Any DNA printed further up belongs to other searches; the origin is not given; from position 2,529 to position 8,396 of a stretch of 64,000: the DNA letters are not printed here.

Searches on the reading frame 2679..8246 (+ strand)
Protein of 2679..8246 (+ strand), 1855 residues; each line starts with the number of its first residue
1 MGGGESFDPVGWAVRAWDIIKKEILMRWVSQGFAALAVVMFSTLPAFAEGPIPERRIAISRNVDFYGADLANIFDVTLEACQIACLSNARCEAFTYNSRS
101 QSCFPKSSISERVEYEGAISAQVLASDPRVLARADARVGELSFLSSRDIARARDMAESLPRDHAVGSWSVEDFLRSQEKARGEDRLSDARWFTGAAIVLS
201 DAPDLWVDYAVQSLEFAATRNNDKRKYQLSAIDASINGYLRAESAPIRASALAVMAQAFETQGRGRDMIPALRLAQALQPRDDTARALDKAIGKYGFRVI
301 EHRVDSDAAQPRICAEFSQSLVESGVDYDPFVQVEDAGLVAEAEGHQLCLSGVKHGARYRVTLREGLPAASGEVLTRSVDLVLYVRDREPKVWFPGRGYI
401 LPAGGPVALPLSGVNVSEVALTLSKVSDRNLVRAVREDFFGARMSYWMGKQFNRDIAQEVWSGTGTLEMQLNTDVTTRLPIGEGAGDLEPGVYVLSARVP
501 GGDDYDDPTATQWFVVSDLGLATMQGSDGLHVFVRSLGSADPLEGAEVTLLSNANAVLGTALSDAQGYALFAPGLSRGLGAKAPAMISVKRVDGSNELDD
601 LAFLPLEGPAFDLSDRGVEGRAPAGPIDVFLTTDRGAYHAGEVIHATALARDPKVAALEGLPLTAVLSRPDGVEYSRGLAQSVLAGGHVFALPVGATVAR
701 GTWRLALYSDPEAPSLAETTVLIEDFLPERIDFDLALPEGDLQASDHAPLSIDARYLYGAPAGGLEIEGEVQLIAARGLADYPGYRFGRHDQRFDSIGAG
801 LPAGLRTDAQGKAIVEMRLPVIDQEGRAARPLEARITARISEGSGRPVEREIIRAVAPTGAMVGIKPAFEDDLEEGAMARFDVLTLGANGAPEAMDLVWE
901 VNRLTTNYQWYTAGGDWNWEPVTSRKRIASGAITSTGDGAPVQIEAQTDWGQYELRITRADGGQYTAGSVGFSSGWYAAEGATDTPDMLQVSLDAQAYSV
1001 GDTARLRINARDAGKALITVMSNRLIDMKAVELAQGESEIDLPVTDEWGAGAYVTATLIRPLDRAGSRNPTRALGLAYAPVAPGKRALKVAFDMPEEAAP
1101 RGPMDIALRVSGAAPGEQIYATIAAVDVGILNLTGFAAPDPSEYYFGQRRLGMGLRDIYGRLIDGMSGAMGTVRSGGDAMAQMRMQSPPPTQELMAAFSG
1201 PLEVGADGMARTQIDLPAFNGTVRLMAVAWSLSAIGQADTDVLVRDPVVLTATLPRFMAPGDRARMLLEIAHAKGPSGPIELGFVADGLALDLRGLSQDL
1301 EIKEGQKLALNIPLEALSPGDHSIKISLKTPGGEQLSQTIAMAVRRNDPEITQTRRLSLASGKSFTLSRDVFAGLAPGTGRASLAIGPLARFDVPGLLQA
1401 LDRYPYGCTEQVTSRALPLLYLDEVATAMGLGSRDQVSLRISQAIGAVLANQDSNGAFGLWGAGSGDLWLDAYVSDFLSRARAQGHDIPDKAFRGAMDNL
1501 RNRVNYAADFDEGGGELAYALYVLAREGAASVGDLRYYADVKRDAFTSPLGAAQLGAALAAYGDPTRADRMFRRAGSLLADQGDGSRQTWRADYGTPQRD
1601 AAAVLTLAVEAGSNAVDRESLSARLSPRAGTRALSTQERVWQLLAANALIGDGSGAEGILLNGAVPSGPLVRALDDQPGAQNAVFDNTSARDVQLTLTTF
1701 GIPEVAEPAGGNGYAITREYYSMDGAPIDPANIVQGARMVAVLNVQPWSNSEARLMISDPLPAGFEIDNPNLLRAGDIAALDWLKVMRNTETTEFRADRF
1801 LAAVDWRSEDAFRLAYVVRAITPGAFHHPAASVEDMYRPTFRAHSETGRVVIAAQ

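Call 48: search_protein_families(library=pfam, proteins=[window:2679-8246:+], max_evalue=0.00001)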
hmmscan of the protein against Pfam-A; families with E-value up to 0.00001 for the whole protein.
window:2679-8246:+ (1855 aa): 10 families
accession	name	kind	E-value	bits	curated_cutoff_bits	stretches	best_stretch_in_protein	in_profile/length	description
PF17972.7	bMG5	-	5.3e-35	121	26.5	1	729-858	1-127/127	Bacterial Alpha-2-macroglobulin MG5 domain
PF11974.14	bMG3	-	9.8e-28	96.6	34.9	1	516-622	1-102/103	Bacterial alpha-2-macroglobulin MG3 domain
PF17962.7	bMG6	-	1.4e-27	96.5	23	1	864-976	1-112/112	Bacterial macroglobulin domain 6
PF17973.7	bMG10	-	1e-22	81.1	26.2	1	1713-1839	1-130/131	Bacterial Alpha-2-macroglobulin MG10 domain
PF01835.25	MG2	-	9e-19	68.1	32.8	1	628-722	1-95/96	MG2 domain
PF07703.20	A2M_BRD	-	1.2e-17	65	22.7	1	989-1133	1-140/140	Alpha-2-macroglobulin bait region domain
PF21142.3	A2M_bMG2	-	1.6e-10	41.4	25.5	1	394-514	2-119/119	Bacterial alpha-2 macroglobulin MG2 domain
PF00024.32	PAN_1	-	1.8e-08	34.6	21.4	1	60-112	6-58/76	PAN domain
PF14295.12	PAN_4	-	3.9e-06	27.2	27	1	63-99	1-44/51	PAN domain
PF07678.20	TED_complement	-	7.8e-06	25.6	22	0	1395-1485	16-109/312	A-macroglobulin TED domain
